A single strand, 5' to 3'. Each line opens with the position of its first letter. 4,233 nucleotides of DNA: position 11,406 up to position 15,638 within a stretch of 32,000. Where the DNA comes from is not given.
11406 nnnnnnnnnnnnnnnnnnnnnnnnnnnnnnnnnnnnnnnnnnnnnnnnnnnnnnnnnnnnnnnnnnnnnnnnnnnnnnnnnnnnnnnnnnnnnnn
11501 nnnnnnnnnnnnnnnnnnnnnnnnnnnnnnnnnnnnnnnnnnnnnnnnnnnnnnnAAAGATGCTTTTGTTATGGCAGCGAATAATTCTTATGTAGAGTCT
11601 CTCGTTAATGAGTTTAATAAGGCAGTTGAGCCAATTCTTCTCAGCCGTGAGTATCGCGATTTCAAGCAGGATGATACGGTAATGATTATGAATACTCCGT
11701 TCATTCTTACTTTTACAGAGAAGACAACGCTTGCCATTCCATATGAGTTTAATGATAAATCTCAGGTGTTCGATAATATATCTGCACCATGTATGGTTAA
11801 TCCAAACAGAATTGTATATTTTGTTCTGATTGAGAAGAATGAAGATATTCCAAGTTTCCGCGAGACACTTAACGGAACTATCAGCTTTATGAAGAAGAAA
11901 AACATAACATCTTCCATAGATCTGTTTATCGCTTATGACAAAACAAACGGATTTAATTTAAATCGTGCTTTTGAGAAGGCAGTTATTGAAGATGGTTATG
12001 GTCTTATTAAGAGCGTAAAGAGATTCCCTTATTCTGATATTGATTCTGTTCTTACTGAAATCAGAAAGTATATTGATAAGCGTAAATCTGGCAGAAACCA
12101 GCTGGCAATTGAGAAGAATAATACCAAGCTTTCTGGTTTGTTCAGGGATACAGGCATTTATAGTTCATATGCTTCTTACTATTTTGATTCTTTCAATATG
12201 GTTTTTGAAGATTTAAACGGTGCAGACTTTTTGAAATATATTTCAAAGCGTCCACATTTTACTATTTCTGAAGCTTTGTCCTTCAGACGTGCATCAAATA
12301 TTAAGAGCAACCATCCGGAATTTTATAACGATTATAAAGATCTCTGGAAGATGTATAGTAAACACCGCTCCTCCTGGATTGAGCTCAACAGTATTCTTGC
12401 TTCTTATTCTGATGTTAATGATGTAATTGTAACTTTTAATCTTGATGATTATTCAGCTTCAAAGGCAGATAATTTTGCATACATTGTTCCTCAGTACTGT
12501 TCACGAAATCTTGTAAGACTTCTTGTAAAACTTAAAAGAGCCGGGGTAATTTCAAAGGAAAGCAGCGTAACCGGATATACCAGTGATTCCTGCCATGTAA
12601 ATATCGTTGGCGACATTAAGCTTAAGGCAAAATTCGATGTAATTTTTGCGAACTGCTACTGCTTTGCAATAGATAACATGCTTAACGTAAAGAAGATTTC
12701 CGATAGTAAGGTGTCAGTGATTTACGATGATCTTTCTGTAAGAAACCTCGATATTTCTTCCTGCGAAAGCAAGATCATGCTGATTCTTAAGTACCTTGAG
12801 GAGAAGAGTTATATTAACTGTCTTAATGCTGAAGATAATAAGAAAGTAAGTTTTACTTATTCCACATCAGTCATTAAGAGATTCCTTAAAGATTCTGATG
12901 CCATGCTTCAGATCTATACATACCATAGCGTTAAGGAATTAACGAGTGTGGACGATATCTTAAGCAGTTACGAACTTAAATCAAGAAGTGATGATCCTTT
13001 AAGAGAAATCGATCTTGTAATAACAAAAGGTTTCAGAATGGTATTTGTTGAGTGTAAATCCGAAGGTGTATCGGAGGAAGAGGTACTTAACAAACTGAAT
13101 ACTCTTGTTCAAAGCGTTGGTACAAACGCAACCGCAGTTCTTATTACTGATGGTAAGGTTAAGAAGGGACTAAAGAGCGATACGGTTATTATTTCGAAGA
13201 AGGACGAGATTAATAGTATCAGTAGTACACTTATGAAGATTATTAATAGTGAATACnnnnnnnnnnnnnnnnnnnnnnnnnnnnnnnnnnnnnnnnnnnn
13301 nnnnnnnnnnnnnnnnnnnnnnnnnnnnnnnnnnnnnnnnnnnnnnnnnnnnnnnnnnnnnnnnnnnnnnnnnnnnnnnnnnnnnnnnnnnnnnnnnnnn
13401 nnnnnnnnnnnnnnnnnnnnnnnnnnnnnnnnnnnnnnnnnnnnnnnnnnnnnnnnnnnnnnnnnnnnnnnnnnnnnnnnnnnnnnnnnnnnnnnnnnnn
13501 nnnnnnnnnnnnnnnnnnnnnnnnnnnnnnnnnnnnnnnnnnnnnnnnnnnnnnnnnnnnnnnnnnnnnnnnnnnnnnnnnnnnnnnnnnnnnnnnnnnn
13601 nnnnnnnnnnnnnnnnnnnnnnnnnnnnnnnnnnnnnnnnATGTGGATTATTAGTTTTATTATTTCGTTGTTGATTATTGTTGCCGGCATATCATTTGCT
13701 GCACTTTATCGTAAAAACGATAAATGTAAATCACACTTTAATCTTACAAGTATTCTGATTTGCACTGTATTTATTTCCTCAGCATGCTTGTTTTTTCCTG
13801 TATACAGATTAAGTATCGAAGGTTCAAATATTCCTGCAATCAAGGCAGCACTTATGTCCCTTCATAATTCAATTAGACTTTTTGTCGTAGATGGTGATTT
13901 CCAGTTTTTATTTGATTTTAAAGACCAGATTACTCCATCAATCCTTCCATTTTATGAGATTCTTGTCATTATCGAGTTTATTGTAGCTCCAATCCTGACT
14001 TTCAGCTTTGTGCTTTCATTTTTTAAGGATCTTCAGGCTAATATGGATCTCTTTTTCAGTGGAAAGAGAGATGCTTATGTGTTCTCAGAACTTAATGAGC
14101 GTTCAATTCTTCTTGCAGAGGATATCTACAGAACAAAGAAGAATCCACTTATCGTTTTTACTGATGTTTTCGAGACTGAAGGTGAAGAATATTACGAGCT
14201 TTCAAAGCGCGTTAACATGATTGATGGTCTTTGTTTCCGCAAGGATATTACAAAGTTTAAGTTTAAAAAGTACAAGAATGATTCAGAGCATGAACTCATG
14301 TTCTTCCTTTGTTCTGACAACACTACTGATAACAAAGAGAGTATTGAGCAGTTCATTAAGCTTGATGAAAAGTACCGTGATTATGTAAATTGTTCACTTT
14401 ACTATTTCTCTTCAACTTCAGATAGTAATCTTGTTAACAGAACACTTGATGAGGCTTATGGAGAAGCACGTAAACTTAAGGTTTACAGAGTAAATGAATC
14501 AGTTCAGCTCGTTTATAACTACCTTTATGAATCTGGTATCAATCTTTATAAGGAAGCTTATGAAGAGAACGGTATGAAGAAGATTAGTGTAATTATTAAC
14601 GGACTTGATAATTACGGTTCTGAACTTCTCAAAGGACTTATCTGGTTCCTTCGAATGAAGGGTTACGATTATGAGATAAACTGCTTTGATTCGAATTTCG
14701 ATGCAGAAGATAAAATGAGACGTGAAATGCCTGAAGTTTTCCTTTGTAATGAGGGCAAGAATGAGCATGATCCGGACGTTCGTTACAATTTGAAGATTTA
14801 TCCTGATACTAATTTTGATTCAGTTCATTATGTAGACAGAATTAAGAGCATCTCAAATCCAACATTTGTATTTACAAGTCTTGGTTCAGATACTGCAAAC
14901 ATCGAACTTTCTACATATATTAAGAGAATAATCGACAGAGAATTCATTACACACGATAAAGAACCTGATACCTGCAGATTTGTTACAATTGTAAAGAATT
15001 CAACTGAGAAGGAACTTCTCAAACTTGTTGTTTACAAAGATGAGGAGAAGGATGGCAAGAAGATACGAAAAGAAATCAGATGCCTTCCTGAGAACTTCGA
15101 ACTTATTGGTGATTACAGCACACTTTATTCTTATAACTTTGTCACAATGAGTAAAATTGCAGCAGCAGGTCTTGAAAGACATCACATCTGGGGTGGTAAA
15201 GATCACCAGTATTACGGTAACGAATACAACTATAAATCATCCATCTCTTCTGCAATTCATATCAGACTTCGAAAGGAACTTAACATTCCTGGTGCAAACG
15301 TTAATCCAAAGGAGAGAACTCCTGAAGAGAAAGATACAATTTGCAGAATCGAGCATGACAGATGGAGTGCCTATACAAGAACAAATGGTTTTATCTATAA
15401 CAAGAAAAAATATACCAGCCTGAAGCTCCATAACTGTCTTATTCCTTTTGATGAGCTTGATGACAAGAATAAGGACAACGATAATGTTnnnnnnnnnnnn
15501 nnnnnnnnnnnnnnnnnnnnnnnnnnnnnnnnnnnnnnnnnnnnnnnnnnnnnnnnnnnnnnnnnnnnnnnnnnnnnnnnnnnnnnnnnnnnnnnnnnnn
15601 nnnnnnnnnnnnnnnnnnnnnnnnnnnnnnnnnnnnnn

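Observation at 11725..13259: C-terminal third of the kinase looks like a Card1/Can2-type CARF + PD-(D/E)xK nuclease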

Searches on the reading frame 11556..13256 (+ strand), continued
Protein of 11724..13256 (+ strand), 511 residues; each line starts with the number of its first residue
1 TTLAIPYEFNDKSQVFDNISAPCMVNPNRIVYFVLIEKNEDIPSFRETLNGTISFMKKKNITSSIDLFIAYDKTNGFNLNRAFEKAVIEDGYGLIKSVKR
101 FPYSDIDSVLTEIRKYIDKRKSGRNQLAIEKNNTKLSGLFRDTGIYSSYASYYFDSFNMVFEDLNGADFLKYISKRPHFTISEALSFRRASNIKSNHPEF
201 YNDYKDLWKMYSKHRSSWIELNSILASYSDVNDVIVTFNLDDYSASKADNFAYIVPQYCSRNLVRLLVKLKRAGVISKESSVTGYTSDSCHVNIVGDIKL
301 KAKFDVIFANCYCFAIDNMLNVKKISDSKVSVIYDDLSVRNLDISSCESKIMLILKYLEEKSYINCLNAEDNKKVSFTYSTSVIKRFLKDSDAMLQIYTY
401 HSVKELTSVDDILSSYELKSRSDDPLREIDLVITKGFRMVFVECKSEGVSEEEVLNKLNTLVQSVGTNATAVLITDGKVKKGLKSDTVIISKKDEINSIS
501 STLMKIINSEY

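Call 53: search_protein_families(library=padloc, alignment_id=A2, max_evalue=5)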
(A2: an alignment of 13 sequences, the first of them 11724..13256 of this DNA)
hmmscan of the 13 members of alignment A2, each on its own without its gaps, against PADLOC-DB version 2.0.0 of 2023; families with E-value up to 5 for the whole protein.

A. member 1, window:11724-13256:+ (511 aa): 10 families
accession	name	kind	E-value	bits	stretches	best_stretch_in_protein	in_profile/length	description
PDLC01880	CARF4--CARF_PDDEXK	-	1.3e-10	39.2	1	397-479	245-330/364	-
PDLC01903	CARF4--CARF_PDDEXK_TM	-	7.9e-08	30.1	1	369-481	248-352/380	-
PDLC01890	CARF4--CARF_PDDEXK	-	1.8e-07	28.9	1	394-483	235-326/366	-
PDLC01884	CARF4--CARF_PDDEXK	-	5e-07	27.4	1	362-500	223-370/382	-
PDLC01889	CARF4--CARF_PDDEXK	-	2.4e-06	25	1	421-482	265-326/367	-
PDLC01882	CARF4--CARF_PDDEXK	-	6.7e-06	22.8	1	420-475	475-530/569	-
PDLC01968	CARF_PDDEXK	-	2.4e-05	21.7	1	368-479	222-323/361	-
PDLC01619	Csx1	-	3e-05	21.4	1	393-503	225-323/330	CAS-III; associated_signaling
PDLC01887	CARF4--CARF_PDDEXK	-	0.0016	16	1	423-482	185-245/285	-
PDLC01643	Cas8a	-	0.0022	15.6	1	275-463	63-245/338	CAS-I-A; effector_LS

B. families by the number of members that match (of 13 scanned): 21 families
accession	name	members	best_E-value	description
PDLC01880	CARF4--CARF_PDDEXK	13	1.1e-16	-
PDLC01884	CARF4--CARF_PDDEXK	13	5.1e-13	-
PDLC01968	CARF_PDDEXK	13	4.5e-12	-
PDLC01882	CARF4--CARF_PDDEXK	12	3.3e-08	-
PDLC01889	CARF4--CARF_PDDEXK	12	2.4e-06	-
PDLC01895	CARF4--CARF_PDDEXK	11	3.9e-13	-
PDLC01619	Csx1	11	2.4e-10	CAS-III; associated_signaling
PDLC01898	CARF4--CARF_PDDEXK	11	1.2e-08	-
PDLC01897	CARF4--CARF_PDDEXK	11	1.8e-08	-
PDLC01881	CARF4--CARF_PDDEXK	10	1.1e-13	-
PDLC01037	Csx1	10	4.6e-10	ARF+Nuclease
PDLC01891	CARF4--CARF_PDDEXK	9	1.1e-11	-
PDLC01890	CARF4--CARF_PDDEXK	9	1.4e-07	-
PDLC01903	CARF4--CARF_PDDEXK_TM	6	7.9e-08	-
PDLC04790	PDC-S01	2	0.033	-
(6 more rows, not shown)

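Call 79: find_related_loci(query=A2, collection=genome_contigs, flank=10000)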
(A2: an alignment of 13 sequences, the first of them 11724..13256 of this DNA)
Query A2 (511 aa) in genome_contigs; peptide patterns used: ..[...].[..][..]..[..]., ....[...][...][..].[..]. (x = any residue, [..] = any of these).
36 stretches matched a pattern; 29 encode a relative of the query (tblastn E <= 1e-3); 29 distinct loci.
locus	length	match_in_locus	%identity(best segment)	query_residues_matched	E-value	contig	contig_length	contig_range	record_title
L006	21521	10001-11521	41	3-510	7e-114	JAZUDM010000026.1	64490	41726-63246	MAG: Saccharofermentans sp. isolate T1900045309_TH20190079.MAGScoT_cleanbin_000002 SGB_6208_k141_1693451, whole genome s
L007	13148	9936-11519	37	3-511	8e-107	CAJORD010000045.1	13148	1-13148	uncultured Synergistales bacterium isolate Rumen_Coassembly_mag_817 genome assembly, contig: k87_3190624, whole genome s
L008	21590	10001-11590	35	3-511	2e-105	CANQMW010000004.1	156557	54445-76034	MAG: uncultured Oscillospiraceae bacterium isolate Lapin-012__bin81 genome assembly, contig: Lapin-012__NODE_128_length_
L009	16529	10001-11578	36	3-510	8e-105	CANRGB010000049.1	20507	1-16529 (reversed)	MAG: uncultured Lachnospiraceae bacterium isolate Lapin-023__bin36 genome assembly, contig: Lapin-023__NODE_3471_length_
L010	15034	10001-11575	37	3-511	1e-104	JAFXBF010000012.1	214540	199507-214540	MAG: Clostridia bacterium isolate RGIG6257 Sheep_Rectum-2__c284, whole genome shotgun sequence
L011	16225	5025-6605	35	3-511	3e-102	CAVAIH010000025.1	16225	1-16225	Sphaerochaetaceae bacterium isolate SRR8978334_cleanbin_000002 genome assembly, contig: Spades_SRR8978334_contig_81, who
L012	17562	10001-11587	33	1-511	4e-98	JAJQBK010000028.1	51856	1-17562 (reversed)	MAG: Lachnospiraceae bacterium isolate C.3_1 NODE_102_length_51856_cov_16.291867, whole genome shotgun sequence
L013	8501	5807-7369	34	3-511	7e-96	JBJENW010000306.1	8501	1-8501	MAG: Lachnospiraceae bacterium isolate PUUB16_bin.009 NODE_5471_length_8501_cov_21.787000, whole genome shotgun sequence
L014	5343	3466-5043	34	3-507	9e-96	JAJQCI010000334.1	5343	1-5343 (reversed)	MAG: Clostridiales bacterium isolate C.6_8 NODE_1691_length_5343_cov_4.883321, whole genome shotgun sequence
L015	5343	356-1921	33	3-511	3e-93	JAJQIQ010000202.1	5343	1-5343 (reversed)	MAG: Clostridiales bacterium isolate U.B1_4 NODE_962_length_5343_cov_11.150908, whole genome shotgun sequence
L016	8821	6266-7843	32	3-511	3e-92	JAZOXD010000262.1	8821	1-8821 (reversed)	MAG: Eubacteriales bacterium isolate T1900045516_YK20190210.MAGScoT_cleanbin_000025 SGB_7611_k141_1098698, whole genome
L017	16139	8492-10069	34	3-511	3e-92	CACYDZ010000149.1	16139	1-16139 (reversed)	MAG: uncultured Ruminococcus sp. isolate RUG11850 genome assembly, contig: RUG11850_asm_149, whole genome shotgun sequen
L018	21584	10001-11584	32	3-511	2e-88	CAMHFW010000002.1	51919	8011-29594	MAG: uncultured Clostridia bacterium isolate SRR11784279_bin.40_metaWRAP_v1.3_MAG genome assembly, contig: ERZ12202740.6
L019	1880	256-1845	31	3-511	6e-90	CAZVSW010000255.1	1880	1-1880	MAG TPA_asm: uncultured Ruminococcus sp. isolate SRP199465_co1_128 genome assembly, contig: NODE_144043_length_1880_cov_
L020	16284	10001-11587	32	3-511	1e-84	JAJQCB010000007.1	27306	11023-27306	MAG: Clostridiales bacterium isolate C.6_10 NODE_242_length_27306_cov_9.175150, whole genome shotgun sequence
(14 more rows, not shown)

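Call 95: search_dna_similar(query=window:11724-13256:+, collection=plasmids, mode=protein, max_rows=10)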
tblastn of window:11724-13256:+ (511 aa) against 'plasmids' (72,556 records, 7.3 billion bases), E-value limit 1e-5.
No match.

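Call 96: search_dna_similar(query=window:11724-13256:+, collection=phages, mode=protein, max_rows=10)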
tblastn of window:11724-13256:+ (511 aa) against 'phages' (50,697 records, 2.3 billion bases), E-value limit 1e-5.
No match.

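Call 103: find_encoding_contigs(protein=P0123, flank=8000, max_places=2)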
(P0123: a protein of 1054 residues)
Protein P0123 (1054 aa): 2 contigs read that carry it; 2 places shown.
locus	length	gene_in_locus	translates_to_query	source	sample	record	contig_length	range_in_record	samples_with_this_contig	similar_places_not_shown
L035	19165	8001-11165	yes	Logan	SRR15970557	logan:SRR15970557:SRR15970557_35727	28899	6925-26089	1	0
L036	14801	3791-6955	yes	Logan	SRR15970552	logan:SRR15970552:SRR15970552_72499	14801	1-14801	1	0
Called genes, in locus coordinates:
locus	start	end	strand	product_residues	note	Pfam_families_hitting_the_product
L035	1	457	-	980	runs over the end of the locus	PF22359:Big-like (faint), PF05270:AbfB (faint), PF07523:Big_3, PF02368:Big_2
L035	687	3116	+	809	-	-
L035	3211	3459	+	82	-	PF06257:VEG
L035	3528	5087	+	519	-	PF12673:SipL, PF01476:LysM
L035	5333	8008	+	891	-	PF13374:TPR_10 (faint), PF13424:TPR_12 (faint)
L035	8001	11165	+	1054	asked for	PF09002:Card1_endonuc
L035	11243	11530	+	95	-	PF02026:RyR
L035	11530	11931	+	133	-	-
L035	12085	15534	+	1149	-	PF12733:Cadherin-like (faint), PF05270:AbfB (faint), PF26918:Ig_Eae (faint), PF13385:Laminin_G_3, PF02368:Big_2 (weak), PF22359:Big-like (weak)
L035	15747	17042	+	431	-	-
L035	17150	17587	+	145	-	PF09424:YqeY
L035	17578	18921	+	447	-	PF01743:PolyA_pol, PF12627:PolyA_pol_RNAbd, PF01966:HD (weak), PF13735:tRNA_NucTran2_2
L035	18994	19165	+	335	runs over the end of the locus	PF27663:Spore_coat_YutH, PF01636:APH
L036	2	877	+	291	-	?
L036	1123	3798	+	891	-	PF13374:TPR_10 (faint), PF13424:TPR_12 (faint)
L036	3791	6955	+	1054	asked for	PF09002:Card1_endonuc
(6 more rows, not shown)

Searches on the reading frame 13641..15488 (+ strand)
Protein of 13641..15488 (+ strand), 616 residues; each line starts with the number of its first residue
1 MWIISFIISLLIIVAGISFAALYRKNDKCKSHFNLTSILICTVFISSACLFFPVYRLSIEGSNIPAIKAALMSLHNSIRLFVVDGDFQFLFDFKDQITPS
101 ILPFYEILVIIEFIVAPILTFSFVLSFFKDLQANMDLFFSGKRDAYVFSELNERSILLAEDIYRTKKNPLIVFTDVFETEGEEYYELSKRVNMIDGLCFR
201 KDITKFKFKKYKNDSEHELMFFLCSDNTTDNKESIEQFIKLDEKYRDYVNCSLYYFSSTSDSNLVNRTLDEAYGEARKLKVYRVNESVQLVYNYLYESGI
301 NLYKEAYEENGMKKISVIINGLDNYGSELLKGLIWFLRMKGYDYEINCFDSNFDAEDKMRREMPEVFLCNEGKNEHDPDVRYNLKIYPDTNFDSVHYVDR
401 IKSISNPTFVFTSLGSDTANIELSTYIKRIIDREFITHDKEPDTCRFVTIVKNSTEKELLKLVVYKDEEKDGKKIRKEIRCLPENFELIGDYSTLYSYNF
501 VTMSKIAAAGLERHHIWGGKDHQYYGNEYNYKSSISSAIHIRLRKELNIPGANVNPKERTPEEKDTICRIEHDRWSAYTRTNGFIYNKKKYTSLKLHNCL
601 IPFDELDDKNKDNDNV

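Call 5: search_protein_families(library=padloc, proteins=[window:13641-15488:+], max_evalue=0.01)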
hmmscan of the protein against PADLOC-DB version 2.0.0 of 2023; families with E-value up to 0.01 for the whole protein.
window:13641-15488:+ (616 aa): 0 families

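Call 6: search_protein_families(library=pfam, proteins=[window:13641-15488:+], max_evalue=0.01)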
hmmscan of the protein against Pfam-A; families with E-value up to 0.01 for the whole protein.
window:13641-15488:+ (616 aa): 1 family
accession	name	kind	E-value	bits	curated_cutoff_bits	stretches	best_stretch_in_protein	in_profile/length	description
PF02026.21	RyR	-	2.5e-05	24.9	27.4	1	565-614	22-71/91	RyR domain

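Call 9: search_protein_families(library=ncbifam, proteins=[window:13641-15488:+], max_evalue=0.01)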
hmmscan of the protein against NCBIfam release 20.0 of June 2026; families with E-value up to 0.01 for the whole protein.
window:13641-15488:+ (616 aa): 0 families

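Call 73: search_protein_families(library=pfam, proteins=[window:13641-15488:+], max_evalue=1)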
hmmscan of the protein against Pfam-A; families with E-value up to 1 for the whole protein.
window:13641-15488:+ (616 aa): 1 family
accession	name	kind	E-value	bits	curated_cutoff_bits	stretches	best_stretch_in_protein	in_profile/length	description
PF02026.21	RyR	-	2.5e-05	24.9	27.4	1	565-614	22-71/91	RyR domain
